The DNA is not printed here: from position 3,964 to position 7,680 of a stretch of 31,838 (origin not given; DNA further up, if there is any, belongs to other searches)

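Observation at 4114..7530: Giant protein combining an MshEN-type N-domain, Ala/Glu repeat spacer, GAF-like module and HEAT repeats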

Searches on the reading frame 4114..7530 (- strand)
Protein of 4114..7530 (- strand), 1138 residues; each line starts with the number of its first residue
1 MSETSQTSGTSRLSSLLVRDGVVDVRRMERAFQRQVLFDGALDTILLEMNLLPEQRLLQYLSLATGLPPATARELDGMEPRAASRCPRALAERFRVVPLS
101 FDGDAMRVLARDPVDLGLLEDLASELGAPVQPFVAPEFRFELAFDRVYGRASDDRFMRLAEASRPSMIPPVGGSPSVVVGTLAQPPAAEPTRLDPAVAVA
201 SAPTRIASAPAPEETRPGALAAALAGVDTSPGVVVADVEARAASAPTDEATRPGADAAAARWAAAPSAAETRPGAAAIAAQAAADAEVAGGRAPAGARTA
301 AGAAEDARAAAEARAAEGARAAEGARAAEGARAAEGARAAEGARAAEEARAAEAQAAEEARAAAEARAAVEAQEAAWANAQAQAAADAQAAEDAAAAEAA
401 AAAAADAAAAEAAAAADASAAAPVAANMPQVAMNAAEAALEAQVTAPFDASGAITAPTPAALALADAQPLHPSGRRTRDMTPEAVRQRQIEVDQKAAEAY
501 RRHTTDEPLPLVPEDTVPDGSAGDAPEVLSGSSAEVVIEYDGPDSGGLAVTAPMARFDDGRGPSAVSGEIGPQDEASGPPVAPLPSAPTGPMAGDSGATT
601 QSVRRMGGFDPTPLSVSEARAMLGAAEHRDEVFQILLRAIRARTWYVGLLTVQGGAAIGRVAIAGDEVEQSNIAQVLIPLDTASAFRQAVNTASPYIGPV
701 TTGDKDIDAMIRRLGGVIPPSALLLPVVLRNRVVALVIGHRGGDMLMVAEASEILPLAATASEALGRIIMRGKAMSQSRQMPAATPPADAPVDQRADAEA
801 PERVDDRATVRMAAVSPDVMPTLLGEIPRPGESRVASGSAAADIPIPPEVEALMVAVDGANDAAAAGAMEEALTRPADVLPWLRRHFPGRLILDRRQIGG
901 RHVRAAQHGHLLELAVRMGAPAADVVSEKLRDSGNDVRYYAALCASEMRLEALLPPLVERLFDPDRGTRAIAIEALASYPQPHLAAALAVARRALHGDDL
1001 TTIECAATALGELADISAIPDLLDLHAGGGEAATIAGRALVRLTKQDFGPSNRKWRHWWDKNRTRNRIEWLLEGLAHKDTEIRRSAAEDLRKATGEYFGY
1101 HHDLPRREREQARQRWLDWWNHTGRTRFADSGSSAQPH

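Call 3: search_protein_families(library=pfam, proteins=[window:4114-7530:-], max_evalue=10)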
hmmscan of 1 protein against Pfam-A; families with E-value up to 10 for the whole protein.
window:4114-7530:- (1138 aa): 2 families
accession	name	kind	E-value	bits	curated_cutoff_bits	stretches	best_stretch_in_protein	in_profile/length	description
PF05157.20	MshEN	-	7.6e-13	48.7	23.1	1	79-151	14-87/90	MshEN domain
PF02985.28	HEAT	-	0.052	14.3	23.5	1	953-977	1-25/31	HEAT repeat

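Call 4: search_protein_families(library=ncbifam, proteins=[window:4114-7530:-], max_evalue=10)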
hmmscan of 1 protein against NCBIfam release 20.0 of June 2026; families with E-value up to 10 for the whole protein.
window:4114-7530:- (1138 aa): 6 families
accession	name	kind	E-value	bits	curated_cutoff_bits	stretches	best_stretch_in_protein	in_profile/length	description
TIGR02538.1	type_IV_pilB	equivalog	1.2e-06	27.5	675.65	1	13-153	2-141/564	type IV-A pilus assembly ATPase PilB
NF008411.1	PRK11234.1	equivalog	1.1e-05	24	1170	1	11-154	482-623/723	cyclic di-3',5'-guanylate-activated glycosyltransferase NfrB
NF012033.0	PRK15489.1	equivalog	1.4e-05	23.5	537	1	10-138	490-617/703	glycosyl transferase family protein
NF053729.1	c-di-GMP_motif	domain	0.00031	20.5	38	1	12-62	1-51/53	cyclic di-GMP-binding domain-containing protein, MshE-related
TIGR02533.1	type_II_gspE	equivalog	0.056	12.1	630.25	1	86-154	4-72/486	type II secretion system ATPase GspE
NF004561.0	PRK05901.1-3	equivalog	2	7.4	582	1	301-429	14-141/537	RNA polymerase sigma factor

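Call 5: search_solved_structures(query=window:4114-7530:-, max_evalue=10, show_alignments=3)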
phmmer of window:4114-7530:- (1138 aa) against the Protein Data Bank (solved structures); distinct sequences matched with E-value up to 10: 29.
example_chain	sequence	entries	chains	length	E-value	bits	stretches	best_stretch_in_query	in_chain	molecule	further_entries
6f8l_G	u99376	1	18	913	3.9e-17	65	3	7-146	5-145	Type IV pilus assembly protein PilF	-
6olj_C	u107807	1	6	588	1.4e-10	43.3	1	10-152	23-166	Type IV pilus biogenesis ATPase PilB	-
5tsg_B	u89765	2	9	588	1.4e-10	43.3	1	10-152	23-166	Type IV pilus biogenesis ATPase PilB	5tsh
3jc8_Ba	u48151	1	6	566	1.8e-10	42.9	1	11-150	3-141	Type IV-A pilus assembly ATPase PilB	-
9g1w_A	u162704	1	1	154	2.6e-09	39.1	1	7-147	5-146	Type IV pilus assembly ATPase PilB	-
5htl_A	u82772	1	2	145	4.3e-09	38.3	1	11-148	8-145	MSHA biogenesis protein MshE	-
5zfr_A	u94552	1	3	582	1.5e-08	36.5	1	10-152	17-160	Type IV pilus biogenesis ATPase PilB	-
9sah_A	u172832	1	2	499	1.6e-07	33.1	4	924-1043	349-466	E4-NB2 synthetic fusion protein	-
8aw4_B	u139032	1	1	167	7.9e-07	30.8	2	923-1023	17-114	ALPHAREP bGFPD-YY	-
4xl5_C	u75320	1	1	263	5.6e-06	28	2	926-1023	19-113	bGFP-A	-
6ejf_G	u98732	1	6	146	1.8e-05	26.4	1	13-145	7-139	Type IV pilus assembly protein PilF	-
6gx7_E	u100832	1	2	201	2.9e-05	25.6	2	924-1024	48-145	iiiA5 ALPHAREP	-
4zv6_A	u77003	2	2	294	0.00013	23.5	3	924-1024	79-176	AlphaRep-7 | alpha-Rep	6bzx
6gwc_C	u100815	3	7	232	0.00031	22.2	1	926-1040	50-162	iE5 ALPHAREP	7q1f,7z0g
8pfa_A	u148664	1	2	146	0.00081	20.9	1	11-148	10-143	c-di-GMP binding domain of the ATPase enzyme PilF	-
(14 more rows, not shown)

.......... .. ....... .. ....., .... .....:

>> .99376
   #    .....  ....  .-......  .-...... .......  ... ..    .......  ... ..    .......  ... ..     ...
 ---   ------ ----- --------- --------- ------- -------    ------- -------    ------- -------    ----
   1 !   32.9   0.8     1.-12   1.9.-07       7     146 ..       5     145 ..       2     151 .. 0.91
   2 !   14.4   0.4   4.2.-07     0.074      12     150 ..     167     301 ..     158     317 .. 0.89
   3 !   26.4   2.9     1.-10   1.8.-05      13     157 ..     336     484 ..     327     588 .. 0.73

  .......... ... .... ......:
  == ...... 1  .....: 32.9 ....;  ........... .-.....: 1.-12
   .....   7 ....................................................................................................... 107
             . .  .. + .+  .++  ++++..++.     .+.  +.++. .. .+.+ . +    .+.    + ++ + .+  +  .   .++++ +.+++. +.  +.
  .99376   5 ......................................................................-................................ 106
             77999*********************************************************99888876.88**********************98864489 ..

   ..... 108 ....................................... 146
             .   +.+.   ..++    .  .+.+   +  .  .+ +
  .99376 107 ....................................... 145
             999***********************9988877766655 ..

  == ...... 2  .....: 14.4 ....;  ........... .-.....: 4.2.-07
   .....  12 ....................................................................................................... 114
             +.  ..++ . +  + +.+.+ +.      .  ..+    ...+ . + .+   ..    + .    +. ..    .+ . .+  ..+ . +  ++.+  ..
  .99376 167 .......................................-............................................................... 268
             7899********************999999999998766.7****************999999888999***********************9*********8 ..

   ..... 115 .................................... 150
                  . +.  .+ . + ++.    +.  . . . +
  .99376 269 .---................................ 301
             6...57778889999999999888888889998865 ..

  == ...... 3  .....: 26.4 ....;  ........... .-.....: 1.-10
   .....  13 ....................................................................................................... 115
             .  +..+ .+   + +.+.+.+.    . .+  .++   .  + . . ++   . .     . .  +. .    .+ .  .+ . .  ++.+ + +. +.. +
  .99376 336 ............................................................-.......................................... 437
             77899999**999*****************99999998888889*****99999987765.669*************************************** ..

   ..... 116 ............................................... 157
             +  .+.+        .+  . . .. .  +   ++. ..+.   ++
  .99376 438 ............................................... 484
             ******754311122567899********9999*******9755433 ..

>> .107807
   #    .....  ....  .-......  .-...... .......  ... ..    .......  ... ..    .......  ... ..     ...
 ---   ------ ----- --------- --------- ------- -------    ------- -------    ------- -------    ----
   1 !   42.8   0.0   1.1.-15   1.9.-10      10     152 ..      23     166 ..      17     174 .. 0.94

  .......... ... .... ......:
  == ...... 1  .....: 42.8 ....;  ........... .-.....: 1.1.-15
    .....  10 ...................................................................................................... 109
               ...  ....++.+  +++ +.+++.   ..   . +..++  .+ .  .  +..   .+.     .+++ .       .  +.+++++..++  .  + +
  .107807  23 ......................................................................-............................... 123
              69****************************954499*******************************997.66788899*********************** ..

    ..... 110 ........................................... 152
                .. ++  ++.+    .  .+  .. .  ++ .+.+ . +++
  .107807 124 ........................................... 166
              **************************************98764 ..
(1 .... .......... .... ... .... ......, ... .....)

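Call 6: find_homologous_proteins(query=window:4114-7530:-, max_evalue=0.001)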
Query window:4114-7530:- (1138 aa): 45 proteins with E <= 0.001 among 8000 candidates.
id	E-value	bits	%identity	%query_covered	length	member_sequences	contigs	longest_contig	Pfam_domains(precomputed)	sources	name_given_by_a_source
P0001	0.0e+0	1183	68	53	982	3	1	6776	PF05157.21,PF13646.13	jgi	jgi:Type II secretion system (T2SS), protein E, N-terminal domain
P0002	0.0e+0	1064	55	65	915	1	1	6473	PF05157.21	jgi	jgi:hypothetical protein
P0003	0.0e+0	1047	59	60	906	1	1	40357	PF05157.21,PF13646.13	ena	-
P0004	0.0e+0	1047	58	60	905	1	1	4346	PF05157.21,PF13646.13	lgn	-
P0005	8.6e-292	989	61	53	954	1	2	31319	PF05157.21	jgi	jgi:hypothetical protein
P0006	6.9e-261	887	50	57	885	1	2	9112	PF05157.21,PF13646.13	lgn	-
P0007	9.1e-261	887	53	54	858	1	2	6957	PF05157.21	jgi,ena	jgi:hypothetical protein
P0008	8.3e-260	883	60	46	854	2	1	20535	PF05157.21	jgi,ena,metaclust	metaclust:\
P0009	1.2e-259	883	59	48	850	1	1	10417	PF05157.21,PF13646.13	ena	-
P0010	4.8e-259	881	58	49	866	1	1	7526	PF05157.21,PF13646.13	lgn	-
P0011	9.3e-259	880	50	57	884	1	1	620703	PF05157.21,PF13646.13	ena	-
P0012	4.6e-258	878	57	49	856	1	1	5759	PF05157.21,PF13646.13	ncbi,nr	ncbi:MAG TPA: hypothetical protein VFU21_26405 [Kofleriaceae bacterium]|nr:hypothetical protein [Kof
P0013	4.6e-255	868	57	48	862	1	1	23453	PF05157.21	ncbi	-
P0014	8.0e-255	867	65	26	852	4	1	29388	PF05157.21,PF13646.13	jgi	-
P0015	2.2e-254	865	58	46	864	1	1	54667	PF05157.21,PF13646.13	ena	-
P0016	1.5e-252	859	56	50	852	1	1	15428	PF05157.21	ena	-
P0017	9.6e-252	857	52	54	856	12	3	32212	PF05157.21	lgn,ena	-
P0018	1.2e-249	850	55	49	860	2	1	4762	PF05157.21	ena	-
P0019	5.8e-248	844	56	46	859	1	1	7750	PF05157.21,PF13646.13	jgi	jgi:hypothetical protein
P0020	1.9e-242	826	49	56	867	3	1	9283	PF05157.21,PF13646.13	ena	-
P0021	3.9e-238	812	52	46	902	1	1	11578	PF05157.21,PF13646.13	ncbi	-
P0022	1.2e-213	731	50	48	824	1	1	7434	PF05157.21,PF13646.13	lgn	-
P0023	6.5e-210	718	51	46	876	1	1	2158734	PF05157.21,PF13646.13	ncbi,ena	-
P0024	1.2e-208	714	52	46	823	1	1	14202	PF05157.21,PF13646.13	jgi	jgi:HEAT repeat protein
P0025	3.4e-208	712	51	46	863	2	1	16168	PF05157.21,PF13646.13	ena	-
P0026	3.6e-207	709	50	47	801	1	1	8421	PF05157.21,PF13646.13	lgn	-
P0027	6.8e-199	682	49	46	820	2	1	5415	PF05157.21,PF13646.13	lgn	-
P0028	7.1e-188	645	54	24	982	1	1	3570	PF05157.21,PF13646.13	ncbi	-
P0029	2.8e-183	630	44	49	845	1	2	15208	PF05157.21,PF13646.13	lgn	-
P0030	4.6e-182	626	45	48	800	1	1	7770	PF05157.21,PF13646.13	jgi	jgi:hypothetical protein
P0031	6.0e-180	619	45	49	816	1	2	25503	PF05157.21,PF13646.13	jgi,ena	jgi:hypothetical protein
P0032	7.1e-180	619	45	46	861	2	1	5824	PF05157.21,PF13646.13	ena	-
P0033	1.9e-177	611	45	49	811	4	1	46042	PF05157.21,PF02985.29,PF13646.13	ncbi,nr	ncbi:MAG TPA: HEAT repeat domain-containing protein [Haliangiales bacterium]|nr:HEAT repeat domain-c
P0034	2.1e-174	601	46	46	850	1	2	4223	PF05157.21,PF13646.13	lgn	-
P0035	8.4e-174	599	47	25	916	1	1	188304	PF05157.21,PF13646.13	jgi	jgi:hypothetical protein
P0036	2.2e-171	591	44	46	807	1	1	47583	PF05157.21,PF13646.13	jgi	jgi:hypothetical protein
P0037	2.3e-170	587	42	47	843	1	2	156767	PF05157.21,PF13646.13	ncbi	ncbi:MAG: hypothetical protein AB7O24_10575 [Kofleriaceae bacterium]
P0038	5.9e-170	586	44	48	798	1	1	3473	PF05157.21,PF13646.13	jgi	jgi:type II secretion system (T2SS) protein E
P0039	4.6e-169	583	43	49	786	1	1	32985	PF05157.21,PF02985.29,PF13646.13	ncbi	-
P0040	4.9e-169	583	42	48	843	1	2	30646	PF05157.21,PF13646.13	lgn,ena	-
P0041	5.9e-163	563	44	43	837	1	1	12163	PF05157.21,PF13646.13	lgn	-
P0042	7.3e-155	536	42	22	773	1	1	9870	PF05157.21,PF13646.13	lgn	-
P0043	3.1e-142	494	40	44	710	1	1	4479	PF05157.21,PF13646.13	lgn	-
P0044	1.4e-42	164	36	12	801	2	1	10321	PF05157.21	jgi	jgi:hypothetical protein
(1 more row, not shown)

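Call 18: find_encoding_contigs(protein=window:4114-7530:-, flank=10000, max_places=3)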
Protein window:4114-7530:- (1138 aa): no gene with exactly this product is on record in the collection.
